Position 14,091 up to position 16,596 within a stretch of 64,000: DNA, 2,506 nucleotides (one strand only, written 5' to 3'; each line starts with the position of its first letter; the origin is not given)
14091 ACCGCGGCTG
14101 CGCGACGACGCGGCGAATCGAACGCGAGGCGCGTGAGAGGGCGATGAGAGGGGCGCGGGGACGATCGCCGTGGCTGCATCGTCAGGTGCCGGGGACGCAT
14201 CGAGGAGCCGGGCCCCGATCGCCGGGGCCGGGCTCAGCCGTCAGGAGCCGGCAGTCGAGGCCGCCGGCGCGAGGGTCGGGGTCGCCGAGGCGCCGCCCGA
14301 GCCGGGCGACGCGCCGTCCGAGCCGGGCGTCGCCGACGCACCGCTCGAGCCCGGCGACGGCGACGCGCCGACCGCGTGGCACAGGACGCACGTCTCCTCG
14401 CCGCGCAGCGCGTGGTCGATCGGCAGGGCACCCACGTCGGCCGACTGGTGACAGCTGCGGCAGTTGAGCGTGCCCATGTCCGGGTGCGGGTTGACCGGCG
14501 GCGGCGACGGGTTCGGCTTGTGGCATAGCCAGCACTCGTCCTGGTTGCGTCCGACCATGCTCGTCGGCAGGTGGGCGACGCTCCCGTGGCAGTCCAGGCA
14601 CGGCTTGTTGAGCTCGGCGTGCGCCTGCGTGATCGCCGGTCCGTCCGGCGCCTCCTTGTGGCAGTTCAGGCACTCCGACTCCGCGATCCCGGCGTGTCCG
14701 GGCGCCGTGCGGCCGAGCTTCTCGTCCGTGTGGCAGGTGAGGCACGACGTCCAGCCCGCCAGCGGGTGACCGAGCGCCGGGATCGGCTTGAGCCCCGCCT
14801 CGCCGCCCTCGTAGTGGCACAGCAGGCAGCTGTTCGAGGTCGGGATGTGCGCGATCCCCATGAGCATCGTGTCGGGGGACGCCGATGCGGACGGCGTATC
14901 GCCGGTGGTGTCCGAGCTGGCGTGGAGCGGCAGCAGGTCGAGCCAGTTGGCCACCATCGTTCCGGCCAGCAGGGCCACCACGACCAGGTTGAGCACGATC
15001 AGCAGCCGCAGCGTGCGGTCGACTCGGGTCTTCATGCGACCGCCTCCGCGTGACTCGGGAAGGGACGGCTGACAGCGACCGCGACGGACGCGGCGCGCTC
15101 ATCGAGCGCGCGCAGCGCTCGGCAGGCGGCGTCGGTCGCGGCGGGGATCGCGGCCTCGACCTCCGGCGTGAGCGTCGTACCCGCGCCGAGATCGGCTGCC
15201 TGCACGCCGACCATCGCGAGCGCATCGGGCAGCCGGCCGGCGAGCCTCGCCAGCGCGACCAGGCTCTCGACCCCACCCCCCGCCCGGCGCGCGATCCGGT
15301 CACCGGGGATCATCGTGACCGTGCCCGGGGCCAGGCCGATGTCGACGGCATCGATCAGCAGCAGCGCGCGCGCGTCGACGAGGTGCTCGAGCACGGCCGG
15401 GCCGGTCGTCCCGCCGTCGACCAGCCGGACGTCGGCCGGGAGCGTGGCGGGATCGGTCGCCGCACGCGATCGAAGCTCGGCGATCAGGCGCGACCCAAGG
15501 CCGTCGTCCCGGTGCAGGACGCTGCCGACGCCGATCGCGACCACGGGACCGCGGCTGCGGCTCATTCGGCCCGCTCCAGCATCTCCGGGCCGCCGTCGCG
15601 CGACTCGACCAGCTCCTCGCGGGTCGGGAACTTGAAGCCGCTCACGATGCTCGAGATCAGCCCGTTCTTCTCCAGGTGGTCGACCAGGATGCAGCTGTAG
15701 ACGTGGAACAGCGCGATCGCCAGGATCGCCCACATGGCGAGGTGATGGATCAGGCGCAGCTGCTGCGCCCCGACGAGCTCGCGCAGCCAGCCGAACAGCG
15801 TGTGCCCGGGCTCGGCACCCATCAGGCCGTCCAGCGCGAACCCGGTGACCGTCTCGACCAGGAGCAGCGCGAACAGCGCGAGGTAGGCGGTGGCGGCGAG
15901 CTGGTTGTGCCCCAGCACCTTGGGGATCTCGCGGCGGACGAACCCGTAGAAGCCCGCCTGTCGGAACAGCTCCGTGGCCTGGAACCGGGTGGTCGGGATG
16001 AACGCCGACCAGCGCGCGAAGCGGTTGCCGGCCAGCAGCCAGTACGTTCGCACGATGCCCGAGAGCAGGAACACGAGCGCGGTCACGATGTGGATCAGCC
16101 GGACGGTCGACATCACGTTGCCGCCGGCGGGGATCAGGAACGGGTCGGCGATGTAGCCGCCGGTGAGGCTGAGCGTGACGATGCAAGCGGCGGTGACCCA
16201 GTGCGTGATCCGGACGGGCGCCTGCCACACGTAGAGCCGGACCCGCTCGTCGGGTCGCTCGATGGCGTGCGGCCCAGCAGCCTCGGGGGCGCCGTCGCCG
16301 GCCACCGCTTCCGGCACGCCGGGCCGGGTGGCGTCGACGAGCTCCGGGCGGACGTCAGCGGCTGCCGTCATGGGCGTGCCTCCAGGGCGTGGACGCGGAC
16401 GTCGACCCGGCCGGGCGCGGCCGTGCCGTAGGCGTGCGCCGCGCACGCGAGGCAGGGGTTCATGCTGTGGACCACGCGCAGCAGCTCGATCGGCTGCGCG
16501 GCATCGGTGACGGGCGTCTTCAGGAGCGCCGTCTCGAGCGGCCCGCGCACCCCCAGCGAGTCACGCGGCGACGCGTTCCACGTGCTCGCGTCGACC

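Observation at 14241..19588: Group-1 [NiFe]-hydrogenase operon (small subunit, large subunit, cytochrome b, protease) ends in a translationally coupled, membrane-anchored heptaheme cytochrome c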

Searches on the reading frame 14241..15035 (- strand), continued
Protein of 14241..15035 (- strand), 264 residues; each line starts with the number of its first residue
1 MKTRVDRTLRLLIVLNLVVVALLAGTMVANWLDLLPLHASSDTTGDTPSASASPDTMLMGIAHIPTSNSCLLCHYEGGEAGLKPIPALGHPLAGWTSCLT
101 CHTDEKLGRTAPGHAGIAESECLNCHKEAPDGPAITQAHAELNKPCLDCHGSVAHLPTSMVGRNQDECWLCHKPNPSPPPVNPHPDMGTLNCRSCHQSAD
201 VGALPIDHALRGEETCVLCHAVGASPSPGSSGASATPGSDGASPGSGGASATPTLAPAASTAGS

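Call 52: find_encoding_contigs(protein=P0496, flank=9000, max_places=2)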
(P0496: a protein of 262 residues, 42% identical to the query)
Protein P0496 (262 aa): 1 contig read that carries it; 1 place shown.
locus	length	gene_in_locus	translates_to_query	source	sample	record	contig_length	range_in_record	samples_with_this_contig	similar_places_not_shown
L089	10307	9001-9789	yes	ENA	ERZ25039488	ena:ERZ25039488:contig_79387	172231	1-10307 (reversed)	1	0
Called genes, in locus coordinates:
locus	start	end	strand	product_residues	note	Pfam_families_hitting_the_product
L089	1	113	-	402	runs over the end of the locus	PF09699:Paired_CXXCH_1, PF14522:Cytochrome_C7 (faint), PF14537:Cytochrom_c3_2 (faint), PF22113:Mtrc-MtrF_II-IV_dom (faint)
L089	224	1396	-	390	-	PF08450:SGL (faint), PF24684:Vgb_lyase (weak), PF01436:NHL (weak)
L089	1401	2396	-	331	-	PF13424:TPR_12 (faint), PF13428:TPR_14 (faint), PF07719:TPR_2 (faint), PF13174:TPR_6 (faint), PF13181:TPR_8 (faint), PF14559:TPR_19 (faint), PF00515:TPR_1 (faint), PF13432:TPR_16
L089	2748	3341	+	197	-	-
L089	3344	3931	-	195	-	PF00072:Response_reg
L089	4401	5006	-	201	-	PF07730:HisKA_3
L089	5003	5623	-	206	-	-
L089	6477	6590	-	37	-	-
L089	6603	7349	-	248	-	-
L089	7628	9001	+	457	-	PF03916:NrfD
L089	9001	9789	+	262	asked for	PF22113:Mtrc-MtrF_II-IV_dom (faint), PF14522:Cytochrome_C7 (faint)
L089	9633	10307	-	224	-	?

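Call 76: search_protein_families(library=ncbifam, proteins=[L085:4775-5410:+, L085:5410-6402:+, L085:6403-8001:+, L085:8001-8942:+], max_evalue=0.001)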
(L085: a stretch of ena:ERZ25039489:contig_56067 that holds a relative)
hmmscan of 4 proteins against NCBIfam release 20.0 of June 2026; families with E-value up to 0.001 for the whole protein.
L085:4775-5410:+ (211 aa): 7 families
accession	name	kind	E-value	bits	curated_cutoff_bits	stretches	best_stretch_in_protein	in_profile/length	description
NF041198.1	UshA_like_PCGU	equivalog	3.2e-11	42.5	275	1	86-123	472-510/519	UshA-like (seleno)protein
TIGR03508.1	decahem_SO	subfamily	5.6e-10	39.1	192.2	1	65-202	70-198/258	DmsE family decaheme c-type cytochrome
TIGR01905.1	paired_CXXCH_1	subfamily_domain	6e-09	35.7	25.2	1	144-180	8-40/41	doubled CXXCH domain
NF041028.1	decahem_GSU2203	exception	8.9e-09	35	325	1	65-156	101-188/317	GSU2203 family decaheme c-type cytochrome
TIGR03153.1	cytochr_NrfH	equivalog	8e-07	29.2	134.2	1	62-97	25-63/138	cytochrome c nitrite reductase small subunit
NF008659.0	PRK11659.1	equivalog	6.8e-06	25.9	184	0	110-179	106-170/188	cytochrome c nitrite reductase pentaheme subunit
TIGR03146.1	cyt_nit_nrfB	equivalog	0.00054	20.3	166.6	0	108-178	78-143/145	cytochrome c nitrite reductase pentaheme subunit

L085:5410-6402:+ (330 aa): 53 families (the best 25 are shown)
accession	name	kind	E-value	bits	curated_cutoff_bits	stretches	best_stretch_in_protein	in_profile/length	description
NF045797.1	DsrO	equivalog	8.8e-60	202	200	2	188-323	96-234/235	sulfate reduction electron transfer complex DsrMKJOP subunit DsrO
NF011569.0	PRK14993.1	equivalog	1.3e-51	175.4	416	2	187-326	92-225/244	tetrathionate reductase subunit TtrB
NF041715.1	arsenate_red_ArrB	equivalog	1.5e-44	152.3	450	3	258-323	160-225/233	arsenate respiratory reductase iron-sulfur subunit ArrB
TIGR03149.1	cyt_nit_nrfC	equivalog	6e-41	140.2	377.6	2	188-324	87-217/225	cytochrome c nitrite reductase Fe-S protein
NF041782.1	mnquin_red_QrcC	equivalog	5.1e-35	121.3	400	3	186-271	56-157/239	menaquinone reductase iron-sulfur cluster-binding subunit QrcC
NF008134.0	PRK10882.1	equivalog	3.4e-32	111.8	263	1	93-308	20-225/329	hydrogenase 2 operon protein HybA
TIGR02951.1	DMSO_dmsB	equivalog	1.4e-30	106.4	214.1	2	187-293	56-155/161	DMSO/selenate family reductase complex B subunit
TIGR03478.1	DMSO_red_II_bet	subfamily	1.3e-28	99.9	480.7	1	152-323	91-253/321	DMSO reductase family type II enzyme, iron-sulfur subunit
NF045715.1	sulf_resp_HmcB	equivalog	1.1e-25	90.4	420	1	101-293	26-200/307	sulfate respiration complex iron-sulfur protein HmcB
NF038355.1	FDH3_beta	equivalog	2e-25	89.9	240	2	194-265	53-121/180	formate dehydrogenase FDH3 subunit beta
NF042979.1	EthbenzDh_ebdB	equivalog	2.7e-25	89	740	1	180-323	138-275/354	ethylbenzene dehydrogenase subunit beta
TIGR01660.1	narH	equivalog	1.4e-18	66.7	524.05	1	183-289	171-270/492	nitrate reductase subunit beta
NF007658.0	PRK10330.1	equivalog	6.2e-18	64.9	260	1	193-293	56-159/181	electron transport protein HydN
TIGR01582.1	FDH-beta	equivalog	6.7e-18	64.8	334.7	1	116-302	26-193/283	formate dehydrogenase subunit beta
NF009408.0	PRK12769.1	equivalog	1.4e-17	63.1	1003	1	194-286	55-142/659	formate-dependent uric acid utilization protein AegA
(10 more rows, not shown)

L085:6403-8001:+ (532 aa): 1 family
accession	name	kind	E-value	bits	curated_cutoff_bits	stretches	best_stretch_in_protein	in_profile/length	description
NF045798.1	DsrP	equivalog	1.4e-14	54.4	350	1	28-391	8-335/346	sulfate reduction electron transfer complex DsrMKJOP subunit DsrP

L085:8001-8942:+ (313 aa): 3 families
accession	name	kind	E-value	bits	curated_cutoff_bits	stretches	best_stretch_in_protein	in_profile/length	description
TIGR03508.1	decahem_SO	subfamily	9.4e-09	35.1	192.2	1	119-247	70-198/258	DmsE family decaheme c-type cytochrome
TIGR01905.1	paired_CXXCH_1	subfamily_domain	4.3e-05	23.3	25.2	0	97-106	8-17/41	doubled CXXCH domain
NF041028.1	decahem_GSU2203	exception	0.00014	21.2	325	0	69-128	151-209/317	GSU2203 family decaheme c-type cytochrome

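Call 81: predict_structure(alignment_id=A4)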
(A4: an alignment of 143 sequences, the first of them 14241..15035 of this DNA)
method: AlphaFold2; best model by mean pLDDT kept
length: 264 residues; sequences in the alignment: 143
mean_pLDDT: 72.0   pTM: 0.42
mean pLDDT of the five models: 72.0, 71.3, 68.6, 68.6, 67.6
residues with pLDDT >= 90: 26; 70-90: 142; 50-70: 61; < 50: 35
segments of 3 or more residues with pLDDT < 50: 229-252, 256-262
pLDDT, mean of each block of 10 residues (from residue 1): 88 98 97 73 51 61 68 78 82 84 74 83 85 68 77 75 78 72 76 78 77 75 55 44 40 45 48
secondary structure, 60 per line:
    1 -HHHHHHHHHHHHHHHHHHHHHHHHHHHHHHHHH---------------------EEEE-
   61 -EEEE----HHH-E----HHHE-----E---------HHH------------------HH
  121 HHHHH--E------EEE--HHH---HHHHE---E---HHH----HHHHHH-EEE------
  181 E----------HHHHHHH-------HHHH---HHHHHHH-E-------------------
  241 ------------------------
elements in order: H2-34 E56-59 E62-65 H119-125 E135-137 H146-149 H165-170 E172-174 H192-198 H206-209 H213-219

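Call 84: fold_search(model_id=the predicted structure, library=pdb)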
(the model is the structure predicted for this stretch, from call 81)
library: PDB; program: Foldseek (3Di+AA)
matches with E <= 10: 0; with E <= 0.001: 0
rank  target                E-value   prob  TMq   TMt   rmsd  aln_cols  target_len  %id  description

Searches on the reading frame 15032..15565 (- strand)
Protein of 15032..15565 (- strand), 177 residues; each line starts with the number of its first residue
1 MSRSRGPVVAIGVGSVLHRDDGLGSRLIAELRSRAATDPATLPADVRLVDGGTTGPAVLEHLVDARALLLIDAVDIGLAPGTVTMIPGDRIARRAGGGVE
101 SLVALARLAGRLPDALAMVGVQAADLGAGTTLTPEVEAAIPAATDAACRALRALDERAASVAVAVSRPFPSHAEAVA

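Call 4: search_protein_families(library=pfam, proteins=[window:15032-15565:-], max_evalue=0.01)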
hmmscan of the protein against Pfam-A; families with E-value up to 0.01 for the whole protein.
window:15032-15565:- (177 aa): 1 family
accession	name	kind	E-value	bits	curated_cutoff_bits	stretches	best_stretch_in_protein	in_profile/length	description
PF01750.23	HycI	-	4.5e-18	65.8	23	1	39-149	15-129/130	Hydrogenase maturation protease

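Call 14: search_protein_families(library=ncbifam, proteins=[window:15032-15565:-], max_evalue=0.001)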
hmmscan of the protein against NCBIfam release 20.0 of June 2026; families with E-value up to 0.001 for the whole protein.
window:15032-15565:- (177 aa): 7 families
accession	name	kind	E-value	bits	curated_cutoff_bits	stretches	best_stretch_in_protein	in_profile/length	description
TIGR00072.1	hydrog_prot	superfamily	6.5e-28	97.6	47.45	1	11-149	3-143/145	hydrogenase maturation protease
TIGR00140.1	hupD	subfamily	7.5e-23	81.2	151.8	1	8-153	1-149/151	HyaD/HybD family hydrogenase maturation endopeptidase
NF007616.0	PRK10264.1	equivalog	4e-18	65.8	261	1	7-153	5-155/195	hydrogenase 1 maturation protease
NF007777.0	PRK10466.1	equivalog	6.1e-17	61.9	190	1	10-154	5-152/164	HyaD/HybD family hydrogenase maturation endopeptidase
TIGR00130.1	frhD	equivalog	1.5e-13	51.1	134.95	1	8-152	5-152/153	coenzyme F420-reducing hydrogenase, FrhD protein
NF045519.1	NiFeSe_H2_mat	exception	1.5e-08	34.6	190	1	9-152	4-148/152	NiFeSe hydrogenase maturation protease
TIGR00142.1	hycI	equivalog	1.6e-08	34.4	119.1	1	9-141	2-132/146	hydrogenase maturation peptidase HycI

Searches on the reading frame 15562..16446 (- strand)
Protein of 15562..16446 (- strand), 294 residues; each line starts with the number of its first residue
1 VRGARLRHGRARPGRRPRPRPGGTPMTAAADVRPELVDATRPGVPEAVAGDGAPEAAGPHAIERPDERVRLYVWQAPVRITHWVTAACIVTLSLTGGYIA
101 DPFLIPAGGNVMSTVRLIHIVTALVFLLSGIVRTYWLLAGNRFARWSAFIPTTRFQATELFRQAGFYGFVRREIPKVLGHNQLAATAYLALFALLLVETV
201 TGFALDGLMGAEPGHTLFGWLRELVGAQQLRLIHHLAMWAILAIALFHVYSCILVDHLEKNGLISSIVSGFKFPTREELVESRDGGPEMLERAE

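Call 4: search_protein_families(library=pfam, proteins=[window:15562-16446:-], max_evalue=0.01)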
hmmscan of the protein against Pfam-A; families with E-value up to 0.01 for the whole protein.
window:15562-16446:- (294 aa): 2 families
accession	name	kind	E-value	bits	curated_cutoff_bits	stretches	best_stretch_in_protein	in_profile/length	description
PF01292.26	Ni_hydr_CYTB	-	9.7e-26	91.1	30.1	1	73-270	1-179/179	Prokaryotic cytochrome b561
PF14358.11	DUF4405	-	0.00086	20.2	26.7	1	188-250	3-63/66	Domain of unknown function (DUF4405)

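Call 14: search_protein_families(library=ncbifam, proteins=[window:15562-16371:-], max_evalue=0.001)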
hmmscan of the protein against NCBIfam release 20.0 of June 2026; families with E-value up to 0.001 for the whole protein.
window:15562-16371:- (269 aa): 2 families
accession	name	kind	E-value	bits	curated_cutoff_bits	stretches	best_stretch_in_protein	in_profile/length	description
TIGR02125.1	CytB-hydogenase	equivalog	4.6e-40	137.4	121.5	1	47-248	1-209/212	Ni/Fe-hydrogenase, b-type cytochrome subunit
NF007551.0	PRK10171.1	equivalog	4.7e-27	95.2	442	1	39-247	4-222/235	Ni/Fe-hydrogenase b-type cytochrome subunit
